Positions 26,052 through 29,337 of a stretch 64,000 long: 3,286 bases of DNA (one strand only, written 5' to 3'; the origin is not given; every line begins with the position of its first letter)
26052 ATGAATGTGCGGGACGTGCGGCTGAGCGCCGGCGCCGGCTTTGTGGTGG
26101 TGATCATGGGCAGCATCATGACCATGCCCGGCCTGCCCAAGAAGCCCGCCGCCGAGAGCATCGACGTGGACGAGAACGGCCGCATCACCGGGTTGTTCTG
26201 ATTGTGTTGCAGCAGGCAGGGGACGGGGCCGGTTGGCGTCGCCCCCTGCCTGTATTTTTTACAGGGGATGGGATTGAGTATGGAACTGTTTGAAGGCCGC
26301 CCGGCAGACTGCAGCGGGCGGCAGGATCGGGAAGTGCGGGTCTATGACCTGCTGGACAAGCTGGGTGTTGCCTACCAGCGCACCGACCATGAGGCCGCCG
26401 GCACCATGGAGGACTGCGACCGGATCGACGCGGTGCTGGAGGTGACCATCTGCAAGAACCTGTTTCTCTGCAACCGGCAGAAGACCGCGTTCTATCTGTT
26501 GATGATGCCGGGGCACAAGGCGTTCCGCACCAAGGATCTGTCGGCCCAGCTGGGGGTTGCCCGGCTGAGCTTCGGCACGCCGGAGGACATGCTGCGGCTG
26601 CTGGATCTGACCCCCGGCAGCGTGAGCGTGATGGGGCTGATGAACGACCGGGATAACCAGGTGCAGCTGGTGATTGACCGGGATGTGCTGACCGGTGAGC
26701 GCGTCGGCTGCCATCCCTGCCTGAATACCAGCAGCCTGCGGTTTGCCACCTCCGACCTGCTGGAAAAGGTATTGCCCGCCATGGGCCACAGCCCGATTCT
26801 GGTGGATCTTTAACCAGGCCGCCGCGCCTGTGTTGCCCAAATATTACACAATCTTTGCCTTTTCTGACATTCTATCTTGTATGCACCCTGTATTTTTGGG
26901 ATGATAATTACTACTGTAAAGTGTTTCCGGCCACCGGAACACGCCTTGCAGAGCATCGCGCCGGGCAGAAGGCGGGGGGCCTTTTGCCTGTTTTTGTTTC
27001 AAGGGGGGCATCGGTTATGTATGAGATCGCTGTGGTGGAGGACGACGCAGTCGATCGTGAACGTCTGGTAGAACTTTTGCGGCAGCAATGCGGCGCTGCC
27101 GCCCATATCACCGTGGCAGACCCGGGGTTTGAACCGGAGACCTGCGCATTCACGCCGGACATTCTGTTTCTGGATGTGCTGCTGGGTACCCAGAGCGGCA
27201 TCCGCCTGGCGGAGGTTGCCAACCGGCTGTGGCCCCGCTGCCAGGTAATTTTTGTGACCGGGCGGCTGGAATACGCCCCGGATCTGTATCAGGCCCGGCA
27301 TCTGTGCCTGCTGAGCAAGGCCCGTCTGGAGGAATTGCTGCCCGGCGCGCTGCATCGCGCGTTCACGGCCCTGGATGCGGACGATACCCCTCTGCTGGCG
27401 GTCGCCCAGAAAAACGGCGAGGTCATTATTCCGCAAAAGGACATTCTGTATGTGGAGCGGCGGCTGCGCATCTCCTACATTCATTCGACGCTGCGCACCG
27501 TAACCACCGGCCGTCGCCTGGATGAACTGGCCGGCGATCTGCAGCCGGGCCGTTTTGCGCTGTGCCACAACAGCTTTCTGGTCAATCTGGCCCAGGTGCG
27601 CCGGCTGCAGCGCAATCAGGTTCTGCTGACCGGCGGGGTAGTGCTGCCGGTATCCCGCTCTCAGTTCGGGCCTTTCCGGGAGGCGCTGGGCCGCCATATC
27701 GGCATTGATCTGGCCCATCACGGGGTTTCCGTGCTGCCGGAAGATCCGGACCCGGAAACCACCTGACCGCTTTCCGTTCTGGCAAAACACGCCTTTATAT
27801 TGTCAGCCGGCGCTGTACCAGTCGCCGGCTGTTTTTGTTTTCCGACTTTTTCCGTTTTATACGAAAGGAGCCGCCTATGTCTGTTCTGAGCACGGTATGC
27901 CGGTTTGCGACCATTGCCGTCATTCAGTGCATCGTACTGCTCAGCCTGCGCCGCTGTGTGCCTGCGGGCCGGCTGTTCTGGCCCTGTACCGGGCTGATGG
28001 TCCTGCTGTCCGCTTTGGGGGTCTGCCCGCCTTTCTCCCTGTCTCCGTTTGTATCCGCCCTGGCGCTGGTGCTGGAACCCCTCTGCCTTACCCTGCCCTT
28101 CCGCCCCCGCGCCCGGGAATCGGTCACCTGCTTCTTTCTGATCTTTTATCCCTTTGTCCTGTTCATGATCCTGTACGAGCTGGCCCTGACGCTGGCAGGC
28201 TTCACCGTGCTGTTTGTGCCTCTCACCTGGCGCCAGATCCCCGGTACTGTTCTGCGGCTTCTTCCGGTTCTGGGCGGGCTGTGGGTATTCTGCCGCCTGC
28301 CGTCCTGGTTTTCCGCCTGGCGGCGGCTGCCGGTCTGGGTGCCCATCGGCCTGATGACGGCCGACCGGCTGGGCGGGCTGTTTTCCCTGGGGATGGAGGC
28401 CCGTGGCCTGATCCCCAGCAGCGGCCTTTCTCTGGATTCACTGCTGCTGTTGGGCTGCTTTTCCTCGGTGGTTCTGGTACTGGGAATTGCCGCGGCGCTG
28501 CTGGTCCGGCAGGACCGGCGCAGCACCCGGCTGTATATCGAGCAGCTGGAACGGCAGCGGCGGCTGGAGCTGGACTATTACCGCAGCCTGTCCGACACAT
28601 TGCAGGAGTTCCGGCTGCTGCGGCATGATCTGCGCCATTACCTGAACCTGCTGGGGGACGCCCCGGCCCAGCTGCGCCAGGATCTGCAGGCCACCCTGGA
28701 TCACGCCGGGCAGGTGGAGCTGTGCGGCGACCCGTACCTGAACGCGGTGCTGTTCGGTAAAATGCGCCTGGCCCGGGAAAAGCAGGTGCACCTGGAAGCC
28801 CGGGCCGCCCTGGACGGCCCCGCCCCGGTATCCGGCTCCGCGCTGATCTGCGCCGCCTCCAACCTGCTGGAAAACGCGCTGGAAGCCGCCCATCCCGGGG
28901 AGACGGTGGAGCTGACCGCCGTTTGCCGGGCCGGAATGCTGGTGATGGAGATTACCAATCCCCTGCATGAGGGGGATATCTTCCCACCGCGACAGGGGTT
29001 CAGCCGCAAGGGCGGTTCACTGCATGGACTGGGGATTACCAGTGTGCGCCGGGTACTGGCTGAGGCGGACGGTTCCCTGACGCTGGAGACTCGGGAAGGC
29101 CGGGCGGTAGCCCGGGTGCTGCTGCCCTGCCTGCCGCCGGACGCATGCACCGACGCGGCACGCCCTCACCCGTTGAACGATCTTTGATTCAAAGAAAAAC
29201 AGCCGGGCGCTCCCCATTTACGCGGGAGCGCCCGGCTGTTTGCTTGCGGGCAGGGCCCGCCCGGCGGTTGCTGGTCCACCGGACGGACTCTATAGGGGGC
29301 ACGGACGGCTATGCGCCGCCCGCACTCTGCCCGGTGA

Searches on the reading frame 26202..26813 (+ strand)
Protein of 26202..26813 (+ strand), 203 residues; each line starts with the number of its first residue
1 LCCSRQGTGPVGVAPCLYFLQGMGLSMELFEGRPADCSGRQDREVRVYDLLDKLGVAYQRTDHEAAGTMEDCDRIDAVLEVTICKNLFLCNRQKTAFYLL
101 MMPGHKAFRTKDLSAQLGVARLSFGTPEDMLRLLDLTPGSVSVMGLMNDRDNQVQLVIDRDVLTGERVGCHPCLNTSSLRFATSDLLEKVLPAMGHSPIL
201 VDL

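Call 69: search_protein_families(library=pfam, proteins=[window:26202-26813:+], max_evalue=0.0001)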
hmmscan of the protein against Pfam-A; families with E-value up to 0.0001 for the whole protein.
window:26202-26813:+ (203 aa): 1 family
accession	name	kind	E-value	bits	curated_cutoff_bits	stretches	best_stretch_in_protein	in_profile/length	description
PF04073.20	tRNA_edit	-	5.9e-23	81.7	25.5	1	63-187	1-121/123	Aminoacyl-tRNA editing domain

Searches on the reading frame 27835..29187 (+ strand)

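Call 69: search_protein_families(library=pfam, proteins=[window:27835-29187:+], max_evalue=0.0001)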
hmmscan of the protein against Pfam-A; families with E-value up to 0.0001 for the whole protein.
window:27835-29187:+ (450 aa): 2 families
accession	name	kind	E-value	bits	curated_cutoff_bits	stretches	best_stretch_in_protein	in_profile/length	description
PF14501.12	HATPase_c_5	-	8.1e-10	39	22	1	336-431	5-102/102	GHKL domain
PF02518.31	HATPase_c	-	5.2e-07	30.5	26.4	1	340-424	9-101/111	Histidine kinase-, DNA gyrase B-, and HSP90-like ATPase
